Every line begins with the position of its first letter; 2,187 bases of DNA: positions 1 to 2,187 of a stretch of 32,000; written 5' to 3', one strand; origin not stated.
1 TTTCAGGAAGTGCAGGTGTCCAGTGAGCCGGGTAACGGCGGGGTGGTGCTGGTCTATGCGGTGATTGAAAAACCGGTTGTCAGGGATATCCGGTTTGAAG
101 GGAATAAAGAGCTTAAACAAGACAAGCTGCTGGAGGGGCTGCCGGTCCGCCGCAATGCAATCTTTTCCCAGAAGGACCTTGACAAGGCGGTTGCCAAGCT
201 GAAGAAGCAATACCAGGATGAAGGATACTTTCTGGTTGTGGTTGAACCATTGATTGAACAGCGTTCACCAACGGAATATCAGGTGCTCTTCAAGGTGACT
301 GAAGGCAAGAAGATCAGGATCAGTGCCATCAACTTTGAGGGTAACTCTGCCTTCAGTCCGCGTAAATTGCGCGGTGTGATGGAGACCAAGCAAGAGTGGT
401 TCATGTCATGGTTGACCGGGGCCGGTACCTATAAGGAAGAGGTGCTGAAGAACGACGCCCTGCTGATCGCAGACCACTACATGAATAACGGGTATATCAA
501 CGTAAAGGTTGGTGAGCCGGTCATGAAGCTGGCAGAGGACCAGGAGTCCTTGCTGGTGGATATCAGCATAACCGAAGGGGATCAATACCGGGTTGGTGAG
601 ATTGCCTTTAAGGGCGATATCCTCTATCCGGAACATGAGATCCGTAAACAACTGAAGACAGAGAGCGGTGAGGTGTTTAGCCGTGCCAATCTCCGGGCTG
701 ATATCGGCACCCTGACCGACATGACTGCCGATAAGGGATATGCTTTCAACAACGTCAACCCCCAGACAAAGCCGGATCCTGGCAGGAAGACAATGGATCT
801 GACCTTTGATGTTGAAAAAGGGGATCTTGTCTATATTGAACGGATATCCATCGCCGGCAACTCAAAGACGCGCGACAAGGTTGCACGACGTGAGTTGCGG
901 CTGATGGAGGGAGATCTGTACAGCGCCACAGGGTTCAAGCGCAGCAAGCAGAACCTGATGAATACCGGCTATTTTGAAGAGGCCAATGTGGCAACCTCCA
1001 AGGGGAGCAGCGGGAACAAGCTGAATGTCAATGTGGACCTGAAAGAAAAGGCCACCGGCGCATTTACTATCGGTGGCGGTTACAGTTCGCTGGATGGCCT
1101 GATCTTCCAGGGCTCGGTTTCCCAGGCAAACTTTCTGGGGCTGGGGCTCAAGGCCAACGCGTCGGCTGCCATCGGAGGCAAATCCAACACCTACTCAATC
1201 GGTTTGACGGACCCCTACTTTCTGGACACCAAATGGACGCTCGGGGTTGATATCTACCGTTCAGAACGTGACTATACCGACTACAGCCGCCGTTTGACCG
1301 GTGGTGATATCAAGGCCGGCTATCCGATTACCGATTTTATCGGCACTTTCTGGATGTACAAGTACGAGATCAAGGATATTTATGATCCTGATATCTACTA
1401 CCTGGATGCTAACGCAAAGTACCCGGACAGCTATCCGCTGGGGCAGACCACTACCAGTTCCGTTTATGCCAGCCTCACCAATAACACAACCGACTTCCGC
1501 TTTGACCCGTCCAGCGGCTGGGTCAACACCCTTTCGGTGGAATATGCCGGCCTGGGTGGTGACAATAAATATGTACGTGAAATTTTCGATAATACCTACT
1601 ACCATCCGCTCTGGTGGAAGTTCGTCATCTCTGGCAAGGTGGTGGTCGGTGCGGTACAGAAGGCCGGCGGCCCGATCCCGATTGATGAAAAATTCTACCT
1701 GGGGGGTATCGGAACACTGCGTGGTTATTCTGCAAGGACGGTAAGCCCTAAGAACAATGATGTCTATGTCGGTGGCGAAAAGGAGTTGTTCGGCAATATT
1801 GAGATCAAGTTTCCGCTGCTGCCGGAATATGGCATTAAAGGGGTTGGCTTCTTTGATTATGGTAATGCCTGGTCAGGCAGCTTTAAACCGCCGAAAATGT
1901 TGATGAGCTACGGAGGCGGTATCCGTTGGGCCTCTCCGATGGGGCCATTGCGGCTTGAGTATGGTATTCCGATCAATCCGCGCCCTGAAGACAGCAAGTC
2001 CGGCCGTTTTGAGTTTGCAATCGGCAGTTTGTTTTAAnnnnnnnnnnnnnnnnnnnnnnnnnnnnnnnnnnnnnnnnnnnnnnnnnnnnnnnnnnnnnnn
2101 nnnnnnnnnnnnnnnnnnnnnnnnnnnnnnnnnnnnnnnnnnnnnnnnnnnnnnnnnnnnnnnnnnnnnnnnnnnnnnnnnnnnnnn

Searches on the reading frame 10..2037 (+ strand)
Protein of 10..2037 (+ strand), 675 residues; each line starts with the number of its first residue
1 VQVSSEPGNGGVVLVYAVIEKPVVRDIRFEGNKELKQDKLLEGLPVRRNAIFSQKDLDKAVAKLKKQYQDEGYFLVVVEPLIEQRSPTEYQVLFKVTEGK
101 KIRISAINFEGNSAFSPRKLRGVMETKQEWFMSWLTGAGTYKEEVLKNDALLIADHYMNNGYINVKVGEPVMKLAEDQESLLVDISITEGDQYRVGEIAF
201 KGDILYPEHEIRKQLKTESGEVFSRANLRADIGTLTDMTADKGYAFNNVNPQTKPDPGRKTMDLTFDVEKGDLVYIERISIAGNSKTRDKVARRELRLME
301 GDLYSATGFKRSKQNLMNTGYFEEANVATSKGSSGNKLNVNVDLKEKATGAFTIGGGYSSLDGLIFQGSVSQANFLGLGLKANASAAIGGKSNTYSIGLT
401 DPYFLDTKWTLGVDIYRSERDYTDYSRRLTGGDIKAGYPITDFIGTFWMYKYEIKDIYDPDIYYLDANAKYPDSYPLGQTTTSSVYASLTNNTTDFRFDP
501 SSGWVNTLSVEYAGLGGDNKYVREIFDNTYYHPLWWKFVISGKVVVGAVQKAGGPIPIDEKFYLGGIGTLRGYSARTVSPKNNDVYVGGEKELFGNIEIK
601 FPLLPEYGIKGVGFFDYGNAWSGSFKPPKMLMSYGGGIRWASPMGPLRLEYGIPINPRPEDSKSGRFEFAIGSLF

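Call 32: search_protein_families(library=pfam, proteins=[window:10-2037:+], max_evalue=0.0001)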
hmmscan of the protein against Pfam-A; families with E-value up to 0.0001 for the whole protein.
window:10-2037:+ (675 aa): 3 families
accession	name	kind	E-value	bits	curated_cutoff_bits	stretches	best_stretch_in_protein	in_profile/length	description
PF07244.20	POTRA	-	5.4e-62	206.9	21.3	4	193-271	1-79/79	Surface antigen variable number repeat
PF01103.29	Omp85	-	2.1e-60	205.4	24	1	374-675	1-325/325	Omp85 superfamily domain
PF08479.16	POTRA_2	-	1.6e-10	41.2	24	1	24-80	3-59/76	POTRA domain, ShlB-type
